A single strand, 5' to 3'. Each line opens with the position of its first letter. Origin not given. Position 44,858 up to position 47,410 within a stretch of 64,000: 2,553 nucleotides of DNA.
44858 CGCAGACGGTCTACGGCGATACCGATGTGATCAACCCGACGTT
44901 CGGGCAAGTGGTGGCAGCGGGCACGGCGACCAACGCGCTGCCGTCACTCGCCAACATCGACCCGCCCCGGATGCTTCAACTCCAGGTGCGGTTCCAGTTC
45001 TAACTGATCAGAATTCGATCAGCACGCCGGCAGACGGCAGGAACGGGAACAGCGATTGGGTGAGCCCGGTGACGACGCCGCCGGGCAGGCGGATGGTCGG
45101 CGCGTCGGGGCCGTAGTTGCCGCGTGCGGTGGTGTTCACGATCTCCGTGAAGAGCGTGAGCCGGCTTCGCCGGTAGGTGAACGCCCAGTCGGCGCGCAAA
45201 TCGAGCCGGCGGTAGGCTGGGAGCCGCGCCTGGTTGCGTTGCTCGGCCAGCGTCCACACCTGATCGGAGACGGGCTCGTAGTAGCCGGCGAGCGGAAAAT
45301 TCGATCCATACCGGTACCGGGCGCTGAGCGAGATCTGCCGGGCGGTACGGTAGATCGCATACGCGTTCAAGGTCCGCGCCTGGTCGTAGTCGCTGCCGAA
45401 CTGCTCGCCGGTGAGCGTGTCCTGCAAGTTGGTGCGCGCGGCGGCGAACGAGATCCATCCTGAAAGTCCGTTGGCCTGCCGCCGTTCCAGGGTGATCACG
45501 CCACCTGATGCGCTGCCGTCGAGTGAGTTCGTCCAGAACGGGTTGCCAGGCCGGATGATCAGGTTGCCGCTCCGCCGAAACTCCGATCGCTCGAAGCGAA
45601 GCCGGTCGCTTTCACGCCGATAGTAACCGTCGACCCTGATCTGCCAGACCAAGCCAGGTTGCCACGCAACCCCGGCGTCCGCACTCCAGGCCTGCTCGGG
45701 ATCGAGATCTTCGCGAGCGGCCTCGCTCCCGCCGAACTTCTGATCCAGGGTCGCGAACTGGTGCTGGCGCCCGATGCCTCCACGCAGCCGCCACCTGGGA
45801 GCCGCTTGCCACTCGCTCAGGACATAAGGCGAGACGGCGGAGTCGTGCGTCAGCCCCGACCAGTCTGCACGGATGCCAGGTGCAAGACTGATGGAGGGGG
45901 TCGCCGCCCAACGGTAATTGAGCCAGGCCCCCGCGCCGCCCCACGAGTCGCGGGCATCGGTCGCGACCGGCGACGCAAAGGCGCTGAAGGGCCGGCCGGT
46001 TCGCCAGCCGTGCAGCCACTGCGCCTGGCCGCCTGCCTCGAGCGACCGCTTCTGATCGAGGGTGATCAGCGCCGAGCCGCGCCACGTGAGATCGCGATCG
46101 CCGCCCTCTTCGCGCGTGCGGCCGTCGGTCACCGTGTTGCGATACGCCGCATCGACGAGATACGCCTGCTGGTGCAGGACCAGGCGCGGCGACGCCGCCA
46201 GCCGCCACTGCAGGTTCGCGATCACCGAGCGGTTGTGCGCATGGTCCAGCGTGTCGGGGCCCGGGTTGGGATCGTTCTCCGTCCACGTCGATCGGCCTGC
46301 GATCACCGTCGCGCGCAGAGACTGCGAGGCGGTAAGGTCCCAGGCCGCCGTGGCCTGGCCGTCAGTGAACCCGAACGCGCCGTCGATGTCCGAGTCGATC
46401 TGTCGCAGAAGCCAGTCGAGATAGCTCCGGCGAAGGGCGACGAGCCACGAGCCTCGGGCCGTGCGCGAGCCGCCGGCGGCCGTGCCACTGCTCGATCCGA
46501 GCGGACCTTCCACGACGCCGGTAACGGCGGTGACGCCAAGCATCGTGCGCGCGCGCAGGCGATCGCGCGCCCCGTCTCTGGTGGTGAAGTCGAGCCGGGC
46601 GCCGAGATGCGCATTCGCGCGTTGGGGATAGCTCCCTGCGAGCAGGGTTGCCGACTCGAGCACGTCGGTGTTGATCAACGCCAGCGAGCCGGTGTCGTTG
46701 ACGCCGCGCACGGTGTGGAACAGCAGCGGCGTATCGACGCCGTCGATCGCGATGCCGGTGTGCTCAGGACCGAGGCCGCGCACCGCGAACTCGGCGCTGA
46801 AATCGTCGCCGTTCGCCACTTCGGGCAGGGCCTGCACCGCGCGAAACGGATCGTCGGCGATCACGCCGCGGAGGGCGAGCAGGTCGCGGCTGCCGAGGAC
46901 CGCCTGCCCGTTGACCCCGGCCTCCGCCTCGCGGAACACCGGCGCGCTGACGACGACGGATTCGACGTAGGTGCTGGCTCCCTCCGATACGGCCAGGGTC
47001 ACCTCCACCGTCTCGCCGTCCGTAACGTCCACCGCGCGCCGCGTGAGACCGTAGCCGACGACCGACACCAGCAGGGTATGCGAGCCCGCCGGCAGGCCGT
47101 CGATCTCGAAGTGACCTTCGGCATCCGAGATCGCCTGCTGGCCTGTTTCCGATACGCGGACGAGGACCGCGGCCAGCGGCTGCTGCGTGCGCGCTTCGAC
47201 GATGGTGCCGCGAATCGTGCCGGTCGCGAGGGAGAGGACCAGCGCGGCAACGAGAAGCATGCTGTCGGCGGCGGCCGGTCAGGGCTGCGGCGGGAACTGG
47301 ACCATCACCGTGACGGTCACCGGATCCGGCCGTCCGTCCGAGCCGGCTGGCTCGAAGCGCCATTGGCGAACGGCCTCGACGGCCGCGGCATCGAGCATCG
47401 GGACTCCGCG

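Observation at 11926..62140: Family of modular 7-9 bp tandem microsatellite cassettes occupying intergenic spaces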

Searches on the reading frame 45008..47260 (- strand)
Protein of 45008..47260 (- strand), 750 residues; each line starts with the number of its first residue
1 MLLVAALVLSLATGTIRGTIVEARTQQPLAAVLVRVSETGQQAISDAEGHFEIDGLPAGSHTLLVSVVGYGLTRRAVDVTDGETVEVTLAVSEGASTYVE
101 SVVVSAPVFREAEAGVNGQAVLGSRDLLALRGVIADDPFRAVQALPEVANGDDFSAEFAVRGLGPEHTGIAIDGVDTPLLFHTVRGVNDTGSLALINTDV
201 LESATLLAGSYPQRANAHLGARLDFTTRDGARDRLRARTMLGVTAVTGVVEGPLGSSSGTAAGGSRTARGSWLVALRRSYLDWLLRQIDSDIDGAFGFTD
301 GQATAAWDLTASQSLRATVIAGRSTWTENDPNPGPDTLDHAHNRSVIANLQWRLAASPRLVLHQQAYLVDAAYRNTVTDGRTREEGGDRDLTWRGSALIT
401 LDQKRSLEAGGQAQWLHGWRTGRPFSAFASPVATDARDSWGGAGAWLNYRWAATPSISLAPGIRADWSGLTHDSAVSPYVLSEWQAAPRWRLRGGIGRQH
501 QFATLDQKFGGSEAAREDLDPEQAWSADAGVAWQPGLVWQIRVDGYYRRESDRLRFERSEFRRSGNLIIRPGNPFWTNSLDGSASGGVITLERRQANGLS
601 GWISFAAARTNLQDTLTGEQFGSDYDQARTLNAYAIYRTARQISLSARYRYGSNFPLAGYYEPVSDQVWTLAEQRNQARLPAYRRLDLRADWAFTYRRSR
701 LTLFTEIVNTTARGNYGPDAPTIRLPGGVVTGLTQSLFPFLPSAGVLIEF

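Call 21: search_protein_families(library=pfam, proteins=[window:45008-47260:-])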
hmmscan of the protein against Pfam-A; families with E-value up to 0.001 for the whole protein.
window:45008-47260:- (750 aa): 3 families
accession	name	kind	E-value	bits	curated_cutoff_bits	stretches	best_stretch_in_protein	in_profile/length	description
PF13715.12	CarbopepD_reg_2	-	1.9e-16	60.3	32.2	1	16-103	1-87/88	CarboxypepD_reg-like domain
PF13620.12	CarboxypepD_reg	-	1.8e-14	54.2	32.3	1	15-91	1-81/82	Carboxypeptidase regulatory-like domain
PF07715.20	Plug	-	0.00047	21.1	23.9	0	141-211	28-95/107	TonB-dependent Receptor Plug Domain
